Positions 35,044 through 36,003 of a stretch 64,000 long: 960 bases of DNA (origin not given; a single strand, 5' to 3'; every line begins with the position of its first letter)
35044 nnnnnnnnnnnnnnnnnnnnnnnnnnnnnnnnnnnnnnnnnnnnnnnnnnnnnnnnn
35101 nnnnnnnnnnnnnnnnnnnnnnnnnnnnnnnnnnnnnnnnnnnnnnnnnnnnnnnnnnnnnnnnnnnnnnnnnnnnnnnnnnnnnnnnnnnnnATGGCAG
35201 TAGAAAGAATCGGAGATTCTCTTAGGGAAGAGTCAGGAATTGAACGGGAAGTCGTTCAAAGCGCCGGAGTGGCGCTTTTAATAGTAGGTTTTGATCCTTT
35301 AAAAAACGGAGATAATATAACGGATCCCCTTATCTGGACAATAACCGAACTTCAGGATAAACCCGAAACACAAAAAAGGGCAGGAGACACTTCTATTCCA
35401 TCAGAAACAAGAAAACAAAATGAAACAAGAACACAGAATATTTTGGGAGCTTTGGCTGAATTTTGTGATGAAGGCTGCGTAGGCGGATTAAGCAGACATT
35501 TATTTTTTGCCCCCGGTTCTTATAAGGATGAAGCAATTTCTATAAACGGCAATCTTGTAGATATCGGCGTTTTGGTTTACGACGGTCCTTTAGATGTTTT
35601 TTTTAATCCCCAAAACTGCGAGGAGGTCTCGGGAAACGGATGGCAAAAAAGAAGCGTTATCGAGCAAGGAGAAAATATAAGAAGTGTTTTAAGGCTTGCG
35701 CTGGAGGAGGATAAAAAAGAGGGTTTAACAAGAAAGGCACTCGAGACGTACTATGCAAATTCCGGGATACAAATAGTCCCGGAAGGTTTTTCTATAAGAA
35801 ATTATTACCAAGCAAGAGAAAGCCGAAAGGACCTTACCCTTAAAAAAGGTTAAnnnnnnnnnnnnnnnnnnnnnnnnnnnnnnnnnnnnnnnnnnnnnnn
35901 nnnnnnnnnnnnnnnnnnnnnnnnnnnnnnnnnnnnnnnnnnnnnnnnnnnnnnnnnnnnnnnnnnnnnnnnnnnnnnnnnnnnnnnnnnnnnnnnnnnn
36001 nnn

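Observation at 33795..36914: Orphan isoprenoid module IDI-like / IPK / unknown / polyprenyl synthase with an uncharacterised IPK-coupled protein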

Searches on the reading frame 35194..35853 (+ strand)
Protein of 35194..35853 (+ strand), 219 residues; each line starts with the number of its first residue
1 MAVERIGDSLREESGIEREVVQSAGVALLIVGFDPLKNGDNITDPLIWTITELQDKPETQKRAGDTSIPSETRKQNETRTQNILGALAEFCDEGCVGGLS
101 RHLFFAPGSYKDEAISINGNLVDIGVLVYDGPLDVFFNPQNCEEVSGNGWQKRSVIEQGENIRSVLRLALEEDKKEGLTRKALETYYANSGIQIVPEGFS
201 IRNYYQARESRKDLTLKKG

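Call 3: search_protein_families(library=pfam, proteins=[window:35194-35853:+], max_evalue=0.1)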
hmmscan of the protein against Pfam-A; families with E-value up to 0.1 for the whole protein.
window:35194-35853:+ (219 aa): 0 families

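Call 4: search_protein_families(library=ncbifam, proteins=[window:35194-35853:+], max_evalue=0.1)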
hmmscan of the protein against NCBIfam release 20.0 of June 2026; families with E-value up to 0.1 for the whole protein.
window:35194-35853:+ (219 aa): 0 families

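Call 5: find_homologous_proteins(query=window:35194-35850:+, max_evalue=0.001)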
Query window:35194-35850:+ (219 aa): 22 proteins with E <= 0.001 among 303 candidates.
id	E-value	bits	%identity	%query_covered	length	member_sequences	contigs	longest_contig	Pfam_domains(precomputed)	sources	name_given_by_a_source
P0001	1.0e-140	485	100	100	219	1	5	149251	-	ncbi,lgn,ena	-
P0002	1.1e-62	229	56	91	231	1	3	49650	-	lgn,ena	-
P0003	1.8e-62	229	50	99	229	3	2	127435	-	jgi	-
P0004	6.1e-62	227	54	91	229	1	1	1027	-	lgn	-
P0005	1.3e-61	226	54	91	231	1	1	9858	-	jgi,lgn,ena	-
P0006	2.0e-61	225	50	99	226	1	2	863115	-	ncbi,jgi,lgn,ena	-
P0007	1.1e-60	223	50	99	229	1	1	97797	-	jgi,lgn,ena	-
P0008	7.7e-57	210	51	91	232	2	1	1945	-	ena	-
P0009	2.9e-56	209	51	91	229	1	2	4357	-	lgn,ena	-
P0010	2.2e-55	206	49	99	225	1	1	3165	-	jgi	jgi:hypothetical protein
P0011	9.4e-53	197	48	99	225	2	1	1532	-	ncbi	-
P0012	1.5e-51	193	46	98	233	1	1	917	-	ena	-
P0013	4.7e-50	188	48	92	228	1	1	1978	-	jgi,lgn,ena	-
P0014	2.2e-48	183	45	99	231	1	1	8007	-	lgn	-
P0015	4.6e-48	182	49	91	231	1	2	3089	-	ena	-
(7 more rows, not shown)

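Call 6: search_solved_structures(query=window:35194-35850:+, max_evalue=10)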
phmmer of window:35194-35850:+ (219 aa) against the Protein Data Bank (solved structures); distinct sequences matched with E-value up to 10: 0.

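Call 8: find_encoding_contigs(protein=P0006, flank=10000, max_places=2)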
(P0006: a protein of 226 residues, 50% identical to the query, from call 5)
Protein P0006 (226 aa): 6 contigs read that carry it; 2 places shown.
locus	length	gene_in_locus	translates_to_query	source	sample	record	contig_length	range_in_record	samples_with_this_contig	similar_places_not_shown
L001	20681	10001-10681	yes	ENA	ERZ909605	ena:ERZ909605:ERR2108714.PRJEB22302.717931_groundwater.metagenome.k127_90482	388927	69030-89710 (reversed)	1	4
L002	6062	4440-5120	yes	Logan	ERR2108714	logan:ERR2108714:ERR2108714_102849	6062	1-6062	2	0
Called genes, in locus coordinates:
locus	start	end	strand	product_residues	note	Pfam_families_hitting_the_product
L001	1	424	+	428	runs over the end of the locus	PF00344:SecY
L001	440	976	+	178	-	PF00406:ADK, PF02223:Thymidylate_kin (faint), PF13207:AAA_17, PF13238:AAA_18, PF01202:SKI (faint)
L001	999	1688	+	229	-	PF02224:Cytidylate_kin, PF13189:Cytidylate_kin2 (weak)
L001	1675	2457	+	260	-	PF00557:Peptidase_M24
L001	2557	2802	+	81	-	PF01176:eIF-1a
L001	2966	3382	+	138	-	PF00416:Ribosomal_S13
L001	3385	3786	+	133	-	PF00411:Ribosomal_S11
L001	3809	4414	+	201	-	PF00163:Ribosomal_S4, PF22421:SYY_C-terminal (faint), PF01479:S4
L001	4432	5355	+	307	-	PF01193:RNA_pol_L, PF01000:RNA_pol_A_bac, PF03118:RNA_pol_A_CTD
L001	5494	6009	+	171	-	PF01196:Ribosomal_L17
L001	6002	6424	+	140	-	PF00572:Ribosomal_L13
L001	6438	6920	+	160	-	PF00380:Ribosomal_S9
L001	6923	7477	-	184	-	PF00293:NUDIX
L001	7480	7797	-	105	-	-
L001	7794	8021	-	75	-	-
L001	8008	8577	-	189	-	PF04542:Sigma70_r2, PF08281:Sigma70_r4_2 (weak)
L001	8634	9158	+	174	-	PF01894:YjbQ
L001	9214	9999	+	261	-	PF00696:AA_kinase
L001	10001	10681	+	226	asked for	-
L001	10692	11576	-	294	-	PF00348:polyprenyl_synt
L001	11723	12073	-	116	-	PF05635:23S_rRNA_IVP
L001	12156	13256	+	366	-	PF00154:RecA_N, PF06745:ATPase (faint), PF08423:Rad51, PF21096:RecA_C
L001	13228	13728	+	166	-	PF21982:RecX_HTH1, PF02631:RecX_HTH2, PF21981:RecX_HTH3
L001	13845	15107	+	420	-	PF12072:RNase_Y_N, PF00013:KH_1 (weak), PF22891:KH_PNO1_2nd (faint), PF01966:HD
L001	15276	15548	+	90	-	PF00216:Bac_DNA_binding, PF18291:HU-HIG (weak)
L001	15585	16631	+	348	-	PF01594:AI-2E_transport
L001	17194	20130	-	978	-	PF00580:UvrD-helicase, PF01443:Viral_helicase1 (faint), PF13245:AAA_19, PF13604:AAA_30 (faint), PF13361:UvrD_C, PF12705:PDDEXK_1, PF10926:DUF2800 (weak), PF01930:Cas_Cas4 (weak), +2 more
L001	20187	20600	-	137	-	PF13473:Cupredoxin_1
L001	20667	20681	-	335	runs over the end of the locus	PF02646:RmuC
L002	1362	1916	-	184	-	PF00293:NUDIX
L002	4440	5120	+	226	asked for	-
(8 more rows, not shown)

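Call 9: find_encoding_contigs(protein=P0003, flank=10000, max_places=2)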
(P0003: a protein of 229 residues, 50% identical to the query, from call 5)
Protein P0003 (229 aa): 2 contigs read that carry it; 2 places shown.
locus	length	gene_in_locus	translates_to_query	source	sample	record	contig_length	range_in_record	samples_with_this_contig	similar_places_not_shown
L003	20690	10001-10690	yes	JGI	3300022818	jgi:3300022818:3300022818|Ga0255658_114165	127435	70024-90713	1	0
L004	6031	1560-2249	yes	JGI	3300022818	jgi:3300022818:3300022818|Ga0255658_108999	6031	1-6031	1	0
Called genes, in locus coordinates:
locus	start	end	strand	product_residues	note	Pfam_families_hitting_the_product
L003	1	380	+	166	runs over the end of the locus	PF00333:Ribosomal_S5, PF03719:Ribosomal_S5_C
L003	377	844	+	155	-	PF00828:Ribosomal_L27A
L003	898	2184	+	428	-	PF00344:SecY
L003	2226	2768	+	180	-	PF00406:ADK, PF02223:Thymidylate_kin (faint), PF13207:AAA_17, PF13238:AAA_18, PF01202:SKI (faint)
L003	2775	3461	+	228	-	PF02224:Cytidylate_kin, PF13189:Cytidylate_kin2 (faint), PF13238:AAA_18 (faint)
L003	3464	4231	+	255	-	PF00557:Peptidase_M24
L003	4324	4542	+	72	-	PF01176:eIF-1a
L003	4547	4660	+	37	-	PF00444:Ribosomal_L36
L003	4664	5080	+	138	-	PF00416:Ribosomal_S13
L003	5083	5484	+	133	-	PF00411:Ribosomal_S11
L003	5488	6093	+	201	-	PF00163:Ribosomal_S4, PF22421:SYY_C-terminal (weak), PF01479:S4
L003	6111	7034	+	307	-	PF01193:RNA_pol_L, PF01000:RNA_pol_A_bac, PF03118:RNA_pol_A_CTD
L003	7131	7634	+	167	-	PF01196:Ribosomal_L17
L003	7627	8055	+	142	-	PF00572:Ribosomal_L13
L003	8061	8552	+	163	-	PF00380:Ribosomal_S9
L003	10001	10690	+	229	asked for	-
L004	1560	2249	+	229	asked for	-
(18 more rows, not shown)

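Call 10: find_encoding_contigs(protein=P0002, flank=10000, max_places=2)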
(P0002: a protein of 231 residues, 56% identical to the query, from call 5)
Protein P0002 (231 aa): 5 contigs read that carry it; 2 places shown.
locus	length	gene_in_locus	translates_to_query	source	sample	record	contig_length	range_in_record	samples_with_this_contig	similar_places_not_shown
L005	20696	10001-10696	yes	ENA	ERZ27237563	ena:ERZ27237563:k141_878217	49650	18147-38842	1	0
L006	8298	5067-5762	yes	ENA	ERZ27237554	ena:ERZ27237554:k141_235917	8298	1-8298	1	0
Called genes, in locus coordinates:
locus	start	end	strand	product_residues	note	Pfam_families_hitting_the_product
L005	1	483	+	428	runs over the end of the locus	PF00344:SecY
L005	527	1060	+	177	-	PF00406:ADK, PF02223:Thymidylate_kin (faint), PF13207:AAA_17, PF13238:AAA_18, PF01202:SKI (faint)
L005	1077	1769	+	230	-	PF02224:Cytidylate_kin, PF13238:AAA_18 (faint)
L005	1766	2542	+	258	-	PF00557:Peptidase_M24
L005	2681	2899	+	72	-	PF01176:eIF-1a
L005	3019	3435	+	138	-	PF00416:Ribosomal_S13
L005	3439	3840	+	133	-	PF00411:Ribosomal_S11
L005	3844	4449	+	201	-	PF00163:Ribosomal_S4, PF01479:S4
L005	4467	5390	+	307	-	PF01193:RNA_pol_L, PF01000:RNA_pol_A_bac, PF03118:RNA_pol_A_CTD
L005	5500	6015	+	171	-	PF01196:Ribosomal_L17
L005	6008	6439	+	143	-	PF00572:Ribosomal_L13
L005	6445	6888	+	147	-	PF00380:Ribosomal_S9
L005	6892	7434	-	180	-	-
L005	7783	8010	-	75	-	-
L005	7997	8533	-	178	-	PF04542:Sigma70_r2, PF08281:Sigma70_r4_2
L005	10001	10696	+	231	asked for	-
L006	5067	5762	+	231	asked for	-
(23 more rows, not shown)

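Call 20: list_cluster_members(proteins=[window:35194-35850:+, window:34421-35191:+, window:33798-34337:-, window:35853-36914:-, P0006])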
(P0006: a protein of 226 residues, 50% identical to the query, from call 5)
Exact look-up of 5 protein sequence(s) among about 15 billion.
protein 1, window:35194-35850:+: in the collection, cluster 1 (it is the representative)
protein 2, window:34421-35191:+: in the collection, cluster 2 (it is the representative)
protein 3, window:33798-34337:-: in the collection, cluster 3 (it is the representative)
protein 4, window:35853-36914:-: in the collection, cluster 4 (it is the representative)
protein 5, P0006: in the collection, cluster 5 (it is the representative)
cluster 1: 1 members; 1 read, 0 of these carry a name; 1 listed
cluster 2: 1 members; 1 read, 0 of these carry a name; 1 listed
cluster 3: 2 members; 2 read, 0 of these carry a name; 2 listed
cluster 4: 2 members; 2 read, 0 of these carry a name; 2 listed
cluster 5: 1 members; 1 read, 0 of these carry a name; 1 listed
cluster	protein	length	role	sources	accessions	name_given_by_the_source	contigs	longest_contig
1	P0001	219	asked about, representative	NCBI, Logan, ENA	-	-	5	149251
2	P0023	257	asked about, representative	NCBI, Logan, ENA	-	-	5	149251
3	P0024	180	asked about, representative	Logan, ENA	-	-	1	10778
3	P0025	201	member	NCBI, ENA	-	-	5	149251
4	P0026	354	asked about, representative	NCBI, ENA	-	-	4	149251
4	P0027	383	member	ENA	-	-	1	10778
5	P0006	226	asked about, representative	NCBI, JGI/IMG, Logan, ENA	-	-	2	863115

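Call 22: find_encoding_contigs(protein=window:35194-35850:+, flank=10000, max_places=1)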
Protein window:35194-35850:+ (219 aa): 8 contigs read that carry it; 1 place shown.
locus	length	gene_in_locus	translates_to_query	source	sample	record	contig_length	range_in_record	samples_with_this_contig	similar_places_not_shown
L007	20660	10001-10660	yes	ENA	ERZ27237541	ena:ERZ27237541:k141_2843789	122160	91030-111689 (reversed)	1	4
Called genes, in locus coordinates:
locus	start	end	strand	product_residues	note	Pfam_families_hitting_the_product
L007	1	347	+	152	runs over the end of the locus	PF00828:Ribosomal_L27A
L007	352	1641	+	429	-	PF00344:SecY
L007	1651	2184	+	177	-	PF00406:ADK, PF02223:Thymidylate_kin (faint), PF13207:AAA_17, PF13238:AAA_18, PF01202:SKI (faint)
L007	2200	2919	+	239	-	PF02224:Cytidylate_kin, PF13238:AAA_18 (faint)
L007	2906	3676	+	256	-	PF00557:Peptidase_M24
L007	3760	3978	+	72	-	PF01176:eIF-1a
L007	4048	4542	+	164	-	PF00416:Ribosomal_S13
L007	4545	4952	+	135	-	PF00411:Ribosomal_S11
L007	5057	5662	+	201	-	PF00163:Ribosomal_S4, PF22421:SYY_C-terminal (faint), PF01479:S4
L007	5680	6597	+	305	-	PF01193:RNA_pol_L, PF01000:RNA_pol_A_bac, PF03118:RNA_pol_A_CTD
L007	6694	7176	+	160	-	PF01196:Ribosomal_L17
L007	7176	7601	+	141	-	PF00572:Ribosomal_L13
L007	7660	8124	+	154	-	PF00380:Ribosomal_S9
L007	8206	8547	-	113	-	PF04343:DUF488, PF22751:DUF488-N3a, PF22752:DUF488-N3i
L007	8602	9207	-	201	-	-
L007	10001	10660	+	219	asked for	-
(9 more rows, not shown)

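Call 25: predict_structure(alignment_id=A1)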
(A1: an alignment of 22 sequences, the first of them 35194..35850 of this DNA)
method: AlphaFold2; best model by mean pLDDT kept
length: 219 residues; sequences in the alignment: 22
mean_pLDDT: 85.0   pTM: 0.82
mean pLDDT of the five models: 85.0, 84.4, 84.4, 84.3, 83.0
residues with pLDDT >= 90: 143; 70-90: 45; 50-70: 11; < 50: 20
segments of 3 or more residues with pLDDT < 50: 1-20
pLDDT, mean of each block of 10 residues (from residue 1): 32 32 88 69 90 89 96 91 95 91 91 92 95 90 94 94 96 94 89 91 93 78
secondary structure, 60 per line:
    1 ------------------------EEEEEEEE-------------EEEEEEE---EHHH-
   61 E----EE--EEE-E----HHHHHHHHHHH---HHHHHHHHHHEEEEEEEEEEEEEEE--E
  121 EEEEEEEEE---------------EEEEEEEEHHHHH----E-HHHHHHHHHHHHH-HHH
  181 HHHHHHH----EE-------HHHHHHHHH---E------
elements in order: E25-32 E46-52 E70-72 H79-89 H93-102 E103-117 E120-129 E145-152 H153-157 H164-176 H178-187 H201-209

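Call 27: search_protein_representatives(alignment_id=A1)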
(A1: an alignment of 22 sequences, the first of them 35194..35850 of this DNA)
Query: 22 sequences, 230 profile positions. Proteins with E-value up to 0.001 (for the whole library): 171; up to 1e-10: 123; up to 1e-30: 39. The best 150 are listed.
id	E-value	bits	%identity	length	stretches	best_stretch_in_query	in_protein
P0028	2.1e-97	341.4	-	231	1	1-227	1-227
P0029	4.4e-82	291.2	-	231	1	16-228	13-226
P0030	1.5e-74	266.6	-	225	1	21-222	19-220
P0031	7.0e-74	264.4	-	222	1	9-226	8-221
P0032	1.1e-70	254.0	-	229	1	12-223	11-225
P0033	4.8e-68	245.3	-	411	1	17-227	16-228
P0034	5.2e-68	245.2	-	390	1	22-226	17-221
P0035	1.1e-66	240.8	-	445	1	20-223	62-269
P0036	3.5e-65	235.9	-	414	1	22-225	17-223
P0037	1.0e-64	234.4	-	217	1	23-223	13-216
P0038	1.0e-62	227.9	-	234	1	16-226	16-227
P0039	1.1e-59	218.0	-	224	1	22-227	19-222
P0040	4.9e-58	212.5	-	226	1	20-223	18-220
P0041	3.1e-52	193.6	-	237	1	20-223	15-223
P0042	3.3e-50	186.9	-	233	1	26-226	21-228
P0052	3.5e-40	154.1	-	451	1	15-226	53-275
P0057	1.2e-35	139.3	-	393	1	26-226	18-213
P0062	8.8e-33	129.9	-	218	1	54-223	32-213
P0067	1.3e-29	119.6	-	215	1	54-223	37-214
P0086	2.2e-24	102.4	-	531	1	19-221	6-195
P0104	4.3e-20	88.4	-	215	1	56-225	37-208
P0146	8.3e-12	61.3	-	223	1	54-226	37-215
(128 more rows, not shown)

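Call 28: search_protein_families(library=pfam, proteins=[P0033, P0034, P0035, P0036, P0052, P0057, P0086], max_evalue=0.01)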
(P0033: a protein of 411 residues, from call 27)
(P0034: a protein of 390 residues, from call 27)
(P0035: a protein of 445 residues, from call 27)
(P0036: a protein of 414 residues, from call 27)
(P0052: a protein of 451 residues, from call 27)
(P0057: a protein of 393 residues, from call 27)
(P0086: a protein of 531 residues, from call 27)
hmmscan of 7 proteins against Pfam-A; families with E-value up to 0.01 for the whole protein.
P0033 (411 aa): 0 families

P0034 (390 aa): 0 families

P0035 (445 aa): 0 families

P0036 (414 aa): 0 families

P0052 (451 aa): 0 families

P0057 (393 aa): 0 families

P0086 (531 aa): 1 family
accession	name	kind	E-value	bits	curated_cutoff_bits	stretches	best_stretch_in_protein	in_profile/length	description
PF02401.23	LYTB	-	1.2e-65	221.9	24.5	1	219-503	1-264/267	LytB protein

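Call 31: fold_search(model_id=the predicted structure, library=pdb)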
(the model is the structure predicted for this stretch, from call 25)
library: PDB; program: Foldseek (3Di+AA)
matches with E <= 10: 527; with E <= 0.001: 19
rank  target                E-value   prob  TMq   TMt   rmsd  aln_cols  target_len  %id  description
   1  6am0_A                1.5e-04  1.00  0.41  0.36   6.1       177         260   15  Crystal structure of K. lactis Edc1-Dcp1-Dcp2-Edc3 decapping complex with synthetic cap substrate analog (released 2018-03-21)
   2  6am0_E                2.5e-04  1.00  0.40  0.35   6.3       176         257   14  Crystal structure of K. lactis Edc1-Dcp1-Dcp2-Edc3 decapping complex with synthetic cap substrate analog (released 2018-03-21)
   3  5kq4_B                3.6e-04  1.00  0.44  0.41   4.3       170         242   12  Crystal structure of S. pombe Dcp1/Dcp2 in complex with H. sapiens PNRC2 and synthetic cap analog (released 2016-10-05)
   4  1sz3_A                4.3e-04  1.00  0.35  0.45   7.7       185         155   16  CRYSTAL STRUCTURE OF NUDIX HYDROLASE DR1025 IN COMPLEXED WITH GNP AND MG+2 (released 2004-05-11)
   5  7nr6_A                5.2e-04  1.00  0.38  0.49   5.3       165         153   12  Structure of NUDT15 in complex with NSC56456 (released 2022-03-23)
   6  4zb3                  6.2e-04  1.00  0.39  0.34   6.3       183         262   10  Crystal structure of the apo AtNUDT7 (released 2015-09-09)
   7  6y3z_A                6.2e-04  0.99  0.36  0.33   6.7       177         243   12  Crystal structure of the Pby1 ATP-grasp enzyme bound to the S. cerevisiae mRNA decapping complex (Dcp1-Dcp2-Edc3) (released 2020-04-29)
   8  7b64                  7.0e-04  1.00  0.38  0.49   9.7       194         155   11  Structure of NUDT15 V18I Mutant in complex with TH7755 (released 2021-03-24)
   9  3gg6                  7.4e-04  1.00  0.39  0.54   5.7       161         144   13  Crystal structure of the NUDIX domain of human NUDT18 (released 2009-03-10)
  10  2qjo_C                7.9e-04  1.00  0.37  0.27   6.3       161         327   17  crystal structure of a bifunctional NMN adenylyltransferase/ADP ribose pyrophosphatase (NadM) complexed with ADPRP and (released 2008-03-11)
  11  2b0v                  7.9e-04  0.99  0.34  0.45   6.9       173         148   13  NUDIX hydrolase from Nitrosomonas europaea. (released 2005-09-27)
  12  6vck_B                8.4e-04  1.00  0.44  0.56   5.0       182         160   12  Crystal structure of E.coli RppH-DapF in complex with GDP, Mg2+ and F- (released 2020-02-05)
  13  4s2y_A                8.4e-04  1.00  0.43  0.57   5.2       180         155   12  Structure of E. coli RppH bound to RNA and three magnesium ions (released 2015-02-11)
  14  5j3y_B                8.4e-04  1.00  0.42  0.38   5.1       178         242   12  Crystal structure of S. pombe Dcp2:Dcp1 mRNA decapping complex (released 2016-05-18)
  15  9dt8_B                8.4e-04  1.00  0.40  0.42   5.6       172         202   12  Crystal structure of ADP-ribose diphosphatase from Klebsiella pneumoniae (ADP bound, Orthorhombic P) (released 2024-10-09)
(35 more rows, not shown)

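Call 40: find_related_loci(query=A1, collection=genome_contigs, flank=10000)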
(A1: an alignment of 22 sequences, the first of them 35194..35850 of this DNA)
Query A1 (219 aa) in genome_contigs; peptide patterns used: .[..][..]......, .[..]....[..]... (x = any residue, [..] = any of these).
52 stretches matched a pattern; 4 encode a relative of the query (tblastn E <= 1e-3); 4 distinct loci.
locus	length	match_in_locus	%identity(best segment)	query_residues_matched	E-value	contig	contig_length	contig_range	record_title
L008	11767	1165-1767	55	17-216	6e-70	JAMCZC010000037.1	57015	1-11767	MAG: Patescibacteria group bacterium isolate FK_Sedi_B_Bin.322 NODE_1334_length_57015_cov_36.7025, whole genome shotgun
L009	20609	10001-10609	48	17-216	9e-60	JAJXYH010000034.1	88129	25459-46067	MAG: bacterium isolate BP6.bin75 NODE_396_length_88129_cov_1.852560, whole genome shotgun sequence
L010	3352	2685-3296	47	19-218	5e-55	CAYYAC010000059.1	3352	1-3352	MAG TPA_asm: uncultured Gammaproteobacteria bacterium isolate SRP200132_co2_12 genome assembly, contig: NODE_43989_lengt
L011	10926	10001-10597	40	21-214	4e-40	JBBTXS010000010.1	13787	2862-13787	MAG: Patescibacteria group bacterium isolate H51-bin091_1 H51_bin091_1_000000000010, whole genome shotgun sequence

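Call 41: find_homologous_proteins(query=A2, max_evalue=0.00001)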
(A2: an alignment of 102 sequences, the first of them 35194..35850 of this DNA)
Query A2 (102 sequences) (219 aa, profile of the alignment): 25 proteins with E <= 0.00001 among 5199 candidates.
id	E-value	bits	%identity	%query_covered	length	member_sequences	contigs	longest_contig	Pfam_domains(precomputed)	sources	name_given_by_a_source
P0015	4.8e-61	224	49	91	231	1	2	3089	-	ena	-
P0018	6.6e-61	224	48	91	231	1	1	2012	-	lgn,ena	-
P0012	3.0e-60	221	46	98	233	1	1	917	-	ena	-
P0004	4.0e-60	221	54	91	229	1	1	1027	-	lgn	-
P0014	1.8e-59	219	45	99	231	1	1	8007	-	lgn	-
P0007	2.0e-59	219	50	99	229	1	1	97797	-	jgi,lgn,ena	-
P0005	6.1e-59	217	54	91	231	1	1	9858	-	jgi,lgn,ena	-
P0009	3.2e-58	215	51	91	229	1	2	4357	-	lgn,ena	-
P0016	9.1e-58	213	49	91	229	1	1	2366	-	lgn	-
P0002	1.1e-57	213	56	91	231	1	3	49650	-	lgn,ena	-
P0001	1.2e-57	213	100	100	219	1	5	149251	-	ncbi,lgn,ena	-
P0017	1.2e-57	213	47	91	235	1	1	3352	-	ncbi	-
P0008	3.0e-57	212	51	91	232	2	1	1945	-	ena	-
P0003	4.7e-57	211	50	99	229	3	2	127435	-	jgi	-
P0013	5.8e-57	211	48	92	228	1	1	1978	-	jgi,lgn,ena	-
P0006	6.6e-57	211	50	99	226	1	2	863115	-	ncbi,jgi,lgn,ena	-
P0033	6.7e-54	201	45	88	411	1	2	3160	-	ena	-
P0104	1.6e-50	190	22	89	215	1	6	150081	-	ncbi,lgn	-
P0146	8.3e-40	155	23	78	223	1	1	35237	-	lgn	-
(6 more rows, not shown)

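Call 42: find_encoding_contigs(protein=P0104, flank=10000, max_places=2)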
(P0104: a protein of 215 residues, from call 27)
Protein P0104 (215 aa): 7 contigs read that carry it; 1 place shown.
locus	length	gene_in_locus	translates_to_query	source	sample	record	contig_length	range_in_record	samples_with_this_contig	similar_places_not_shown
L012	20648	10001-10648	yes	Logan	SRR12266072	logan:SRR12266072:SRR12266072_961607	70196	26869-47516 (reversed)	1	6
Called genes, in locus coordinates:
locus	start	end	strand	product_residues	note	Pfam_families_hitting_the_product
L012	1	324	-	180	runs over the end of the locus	-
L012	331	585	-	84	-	PF00717:Peptidase_S24 (weak), PF10502:Peptidase_S26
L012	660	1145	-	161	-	PF09055:Sod_Ni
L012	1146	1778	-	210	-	PF00075:RNase_H, PF13456:RVT_3 (weak)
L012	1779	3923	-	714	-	PF13191:AAA_16 (weak), PF23569:NBD_SMAX1, PF00004:AAA, PF17871:AAA_lid_9, PF00004:AAA, PF07724:AAA_2, PF07728:AAA_5, PF10431:ClpB_D2-small, +7 more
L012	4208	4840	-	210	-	PF28549:NDPSase_N (weak), PF00293:NUDIX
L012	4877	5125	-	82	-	-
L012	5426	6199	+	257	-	PF21088:MS_channel_1st, PF00924:MS_channel_2nd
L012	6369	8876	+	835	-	PF00690:Cation_ATPase_N, PF00122:E1-E2_ATPase, PF00702:Hydrolase, PF13246:Cation_ATPase, PF00689:Cation_ATPase_C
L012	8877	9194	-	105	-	-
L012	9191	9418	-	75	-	-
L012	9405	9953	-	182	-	PF04542:Sigma70_r2, PF08281:Sigma70_r4_2 (faint)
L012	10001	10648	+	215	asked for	-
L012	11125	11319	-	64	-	-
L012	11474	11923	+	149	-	-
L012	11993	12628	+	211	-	-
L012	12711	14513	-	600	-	PF13426:PAS_9 (weak), PF00512:HisKA, PF02518:HATPase_c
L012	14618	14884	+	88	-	-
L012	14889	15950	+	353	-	PF03631:Virul_fac_BrkB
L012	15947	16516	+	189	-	PF18911:PKD_4, PF00801:PKD (weak)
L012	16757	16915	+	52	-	-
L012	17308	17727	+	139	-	PF01930:Cas_Cas4, PF12705:PDDEXK_1 (weak)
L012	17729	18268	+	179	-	PF01625:PMSR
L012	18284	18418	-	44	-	-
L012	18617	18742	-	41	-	-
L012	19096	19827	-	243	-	PF01904:DUF72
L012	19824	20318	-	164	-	PF12867:DinB_2 (weak)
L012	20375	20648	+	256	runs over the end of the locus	PF01509:TruB_N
